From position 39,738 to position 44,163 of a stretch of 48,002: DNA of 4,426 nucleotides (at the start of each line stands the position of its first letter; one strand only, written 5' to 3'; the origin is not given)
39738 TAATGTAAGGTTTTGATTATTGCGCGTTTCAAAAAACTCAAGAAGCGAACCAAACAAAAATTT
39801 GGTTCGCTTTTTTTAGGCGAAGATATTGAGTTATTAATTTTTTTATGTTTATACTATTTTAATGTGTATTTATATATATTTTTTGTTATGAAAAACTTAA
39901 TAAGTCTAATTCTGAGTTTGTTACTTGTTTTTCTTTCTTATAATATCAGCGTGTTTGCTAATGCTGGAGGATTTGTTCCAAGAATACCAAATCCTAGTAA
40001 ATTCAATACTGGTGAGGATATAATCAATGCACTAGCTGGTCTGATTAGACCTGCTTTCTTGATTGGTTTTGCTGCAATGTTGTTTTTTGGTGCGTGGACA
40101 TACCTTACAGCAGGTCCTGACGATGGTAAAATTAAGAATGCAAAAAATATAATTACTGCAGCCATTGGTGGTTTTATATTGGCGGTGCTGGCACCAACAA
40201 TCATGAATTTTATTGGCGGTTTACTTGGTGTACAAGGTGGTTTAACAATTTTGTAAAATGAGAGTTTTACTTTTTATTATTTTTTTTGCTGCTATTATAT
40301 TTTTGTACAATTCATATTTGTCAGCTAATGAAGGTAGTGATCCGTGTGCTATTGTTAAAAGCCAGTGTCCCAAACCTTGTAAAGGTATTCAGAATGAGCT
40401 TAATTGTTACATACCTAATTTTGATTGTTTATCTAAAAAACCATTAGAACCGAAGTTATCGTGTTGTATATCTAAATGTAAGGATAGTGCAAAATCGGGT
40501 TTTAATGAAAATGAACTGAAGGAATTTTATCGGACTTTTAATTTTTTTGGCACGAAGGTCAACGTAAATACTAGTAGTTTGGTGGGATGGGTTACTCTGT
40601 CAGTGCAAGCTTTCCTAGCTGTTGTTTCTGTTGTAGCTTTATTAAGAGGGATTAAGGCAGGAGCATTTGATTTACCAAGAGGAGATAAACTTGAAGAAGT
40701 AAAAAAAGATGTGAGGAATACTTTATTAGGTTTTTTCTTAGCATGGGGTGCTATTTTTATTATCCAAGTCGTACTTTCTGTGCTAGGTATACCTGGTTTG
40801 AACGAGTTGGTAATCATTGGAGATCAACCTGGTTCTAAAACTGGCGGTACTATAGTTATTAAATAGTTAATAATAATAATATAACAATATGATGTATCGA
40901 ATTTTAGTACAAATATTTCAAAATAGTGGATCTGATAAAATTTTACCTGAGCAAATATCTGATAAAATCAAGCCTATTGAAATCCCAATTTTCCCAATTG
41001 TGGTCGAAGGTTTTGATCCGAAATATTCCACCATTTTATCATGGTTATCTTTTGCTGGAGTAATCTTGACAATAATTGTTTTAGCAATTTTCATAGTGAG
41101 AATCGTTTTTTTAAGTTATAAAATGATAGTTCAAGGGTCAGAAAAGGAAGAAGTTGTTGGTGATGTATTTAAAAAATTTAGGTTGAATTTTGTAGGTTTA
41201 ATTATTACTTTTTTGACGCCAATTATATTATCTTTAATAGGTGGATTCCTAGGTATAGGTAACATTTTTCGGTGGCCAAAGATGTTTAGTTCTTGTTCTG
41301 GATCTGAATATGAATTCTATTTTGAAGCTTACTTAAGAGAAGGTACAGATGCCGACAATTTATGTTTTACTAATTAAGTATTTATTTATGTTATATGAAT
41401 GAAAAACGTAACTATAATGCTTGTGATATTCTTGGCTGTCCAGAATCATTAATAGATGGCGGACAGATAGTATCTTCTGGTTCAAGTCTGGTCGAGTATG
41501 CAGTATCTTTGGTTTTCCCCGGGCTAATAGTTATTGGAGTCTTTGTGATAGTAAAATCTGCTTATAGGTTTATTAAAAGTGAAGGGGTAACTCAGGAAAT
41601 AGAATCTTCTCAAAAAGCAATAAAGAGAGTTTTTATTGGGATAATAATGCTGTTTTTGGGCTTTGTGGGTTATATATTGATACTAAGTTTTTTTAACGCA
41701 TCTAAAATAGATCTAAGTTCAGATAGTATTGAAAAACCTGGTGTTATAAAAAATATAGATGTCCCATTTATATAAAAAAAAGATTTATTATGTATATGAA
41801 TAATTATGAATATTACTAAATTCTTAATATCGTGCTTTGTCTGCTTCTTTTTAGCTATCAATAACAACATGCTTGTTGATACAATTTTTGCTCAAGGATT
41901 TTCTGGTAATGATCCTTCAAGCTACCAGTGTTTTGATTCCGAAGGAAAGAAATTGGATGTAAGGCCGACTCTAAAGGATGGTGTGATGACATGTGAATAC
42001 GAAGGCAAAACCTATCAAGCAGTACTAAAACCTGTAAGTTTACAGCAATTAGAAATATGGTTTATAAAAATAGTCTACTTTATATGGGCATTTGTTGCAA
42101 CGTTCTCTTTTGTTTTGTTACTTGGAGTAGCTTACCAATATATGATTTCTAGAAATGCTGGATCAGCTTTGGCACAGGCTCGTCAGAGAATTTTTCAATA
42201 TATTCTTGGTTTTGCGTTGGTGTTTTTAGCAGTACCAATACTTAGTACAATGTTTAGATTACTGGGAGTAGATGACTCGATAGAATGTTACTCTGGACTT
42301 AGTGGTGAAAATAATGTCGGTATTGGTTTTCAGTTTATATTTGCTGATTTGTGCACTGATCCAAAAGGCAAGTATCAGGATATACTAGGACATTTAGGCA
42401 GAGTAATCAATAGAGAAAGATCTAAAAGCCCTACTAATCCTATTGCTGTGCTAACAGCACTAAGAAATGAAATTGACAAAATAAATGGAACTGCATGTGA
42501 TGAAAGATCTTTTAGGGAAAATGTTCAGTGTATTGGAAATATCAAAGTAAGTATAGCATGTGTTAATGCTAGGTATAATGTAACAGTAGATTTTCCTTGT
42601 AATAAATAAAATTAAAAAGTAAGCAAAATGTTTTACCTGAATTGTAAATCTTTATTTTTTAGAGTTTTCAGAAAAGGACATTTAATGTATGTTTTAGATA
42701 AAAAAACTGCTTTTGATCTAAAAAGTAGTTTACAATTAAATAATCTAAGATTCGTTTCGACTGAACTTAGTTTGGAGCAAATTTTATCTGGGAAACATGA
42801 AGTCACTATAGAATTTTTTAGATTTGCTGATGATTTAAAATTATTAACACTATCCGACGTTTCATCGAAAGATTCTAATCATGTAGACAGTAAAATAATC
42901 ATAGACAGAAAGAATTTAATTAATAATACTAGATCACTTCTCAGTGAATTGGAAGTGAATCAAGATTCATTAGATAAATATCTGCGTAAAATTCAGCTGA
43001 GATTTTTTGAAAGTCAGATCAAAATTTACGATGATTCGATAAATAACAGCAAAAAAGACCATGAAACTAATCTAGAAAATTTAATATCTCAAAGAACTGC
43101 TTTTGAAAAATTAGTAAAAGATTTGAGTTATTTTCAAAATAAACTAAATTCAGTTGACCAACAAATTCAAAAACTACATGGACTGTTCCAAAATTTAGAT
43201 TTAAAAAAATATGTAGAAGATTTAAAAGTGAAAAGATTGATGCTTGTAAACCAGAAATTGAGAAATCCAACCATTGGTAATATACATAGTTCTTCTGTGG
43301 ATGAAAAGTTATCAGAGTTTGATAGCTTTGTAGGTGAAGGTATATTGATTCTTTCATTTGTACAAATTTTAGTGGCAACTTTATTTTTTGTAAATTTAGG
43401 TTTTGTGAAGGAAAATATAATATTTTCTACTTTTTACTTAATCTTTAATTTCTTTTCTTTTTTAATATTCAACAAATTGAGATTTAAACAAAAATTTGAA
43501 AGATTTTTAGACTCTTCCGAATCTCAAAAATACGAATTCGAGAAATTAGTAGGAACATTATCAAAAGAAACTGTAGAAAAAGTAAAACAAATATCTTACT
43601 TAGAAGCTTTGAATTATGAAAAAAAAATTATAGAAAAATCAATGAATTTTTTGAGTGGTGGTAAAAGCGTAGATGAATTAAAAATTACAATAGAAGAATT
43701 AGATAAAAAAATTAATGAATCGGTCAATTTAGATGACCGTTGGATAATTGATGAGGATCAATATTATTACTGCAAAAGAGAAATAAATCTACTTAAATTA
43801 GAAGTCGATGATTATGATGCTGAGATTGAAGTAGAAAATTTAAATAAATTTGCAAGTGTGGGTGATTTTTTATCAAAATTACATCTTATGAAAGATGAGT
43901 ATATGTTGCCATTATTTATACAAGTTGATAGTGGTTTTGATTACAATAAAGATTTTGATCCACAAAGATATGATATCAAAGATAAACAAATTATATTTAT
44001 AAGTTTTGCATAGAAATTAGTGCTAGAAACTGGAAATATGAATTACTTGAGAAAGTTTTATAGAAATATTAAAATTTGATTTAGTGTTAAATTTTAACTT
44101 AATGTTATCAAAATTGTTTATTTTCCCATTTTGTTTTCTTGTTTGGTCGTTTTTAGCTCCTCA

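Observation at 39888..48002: Operon of at least 10 genes joining the pilin-like array to peptidoglycan-remodelling and signalling-like membrane proteins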

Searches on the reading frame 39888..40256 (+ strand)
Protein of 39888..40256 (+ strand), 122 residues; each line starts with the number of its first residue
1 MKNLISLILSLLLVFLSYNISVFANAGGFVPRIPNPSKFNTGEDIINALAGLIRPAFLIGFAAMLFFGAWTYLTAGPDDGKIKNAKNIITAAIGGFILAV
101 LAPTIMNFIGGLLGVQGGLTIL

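Call 4: search_protein_families(library=pfam, max_evalue=0.1, proteins=[window:39888-40256:+])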
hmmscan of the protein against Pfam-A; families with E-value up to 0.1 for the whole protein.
window:39888-40256:+ (122 aa): 1 family
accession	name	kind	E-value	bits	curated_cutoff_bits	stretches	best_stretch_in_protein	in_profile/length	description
PF18895.5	T4SS_pilin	-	1.6e-08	35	26.6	1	43-109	6-71/71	Type IV secretion system pilin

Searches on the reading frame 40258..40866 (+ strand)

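Call 4: search_protein_families(library=pfam, max_evalue=0.1, proteins=[window:40258-40866:+])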
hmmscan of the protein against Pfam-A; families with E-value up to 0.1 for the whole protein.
window:40258-40866:+ (202 aa): 1 family
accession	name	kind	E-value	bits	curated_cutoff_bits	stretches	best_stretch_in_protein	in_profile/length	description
PF12263.13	DUF3611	-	0.066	13.5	27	0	104-168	9-61/175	Protein of unknown function (DUF3611)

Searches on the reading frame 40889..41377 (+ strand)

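Call 4: search_protein_families(library=pfam, max_evalue=0.1, proteins=[window:40889-41377:+])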
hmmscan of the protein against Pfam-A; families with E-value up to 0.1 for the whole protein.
window:40889-41377:+ (162 aa): 1 family
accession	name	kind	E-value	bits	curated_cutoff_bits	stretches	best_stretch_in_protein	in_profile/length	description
PF18895.5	T4SS_pilin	-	0.034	14.6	26.6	1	56-117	12-71/71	Type IV secretion system pilin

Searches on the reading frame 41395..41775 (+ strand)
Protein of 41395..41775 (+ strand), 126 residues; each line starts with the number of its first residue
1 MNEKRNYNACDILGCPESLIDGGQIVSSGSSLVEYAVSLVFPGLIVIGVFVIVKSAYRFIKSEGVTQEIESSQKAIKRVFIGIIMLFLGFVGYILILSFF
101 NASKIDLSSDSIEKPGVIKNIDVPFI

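Call 4: search_protein_families(library=pfam, max_evalue=0.1, proteins=[window:41395-41775:+])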
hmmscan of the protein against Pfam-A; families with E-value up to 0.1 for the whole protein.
window:41395-41775:+ (126 aa): 4 families
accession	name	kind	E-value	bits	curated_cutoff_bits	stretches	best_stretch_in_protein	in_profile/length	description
PF07331.16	TctB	-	0.0067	17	29.1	1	40-99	31-88/137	Tripartite tricarboxylate transporter TctB family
PF06664.17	WLS-like_TM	-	0.0079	16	28.3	1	38-111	113-186/247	Wntless-like, transmembrane domain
PF18895.5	T4SS_pilin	-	0.0093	16.5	26.6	1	32-88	12-63/71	Type IV secretion system pilin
PF02060.20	ISK_Channel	-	0.026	14.7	22.1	1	68-111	33-77/126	Slow voltage-gated potassium channel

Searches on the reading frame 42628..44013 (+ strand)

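Call 4: search_protein_families(library=pfam, max_evalue=0.1, proteins=[window:42628-44013:+])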
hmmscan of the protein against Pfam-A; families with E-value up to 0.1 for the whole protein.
window:42628-44013:+ (461 aa): 1 family
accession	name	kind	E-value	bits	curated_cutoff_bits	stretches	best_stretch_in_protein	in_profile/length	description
PF05811.18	DUF842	-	0.016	15.4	25.1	1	108-181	9-83/131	Eukaryotic protein of unknown function (DUF842)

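Call 34: search_protein_families(library=ncbifam, max_evalue=0.01, proteins=[window:42628-44010:+])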
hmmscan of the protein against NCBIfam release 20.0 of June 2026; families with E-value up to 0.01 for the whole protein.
window:42628-44010:+ (461 aa): 0 families
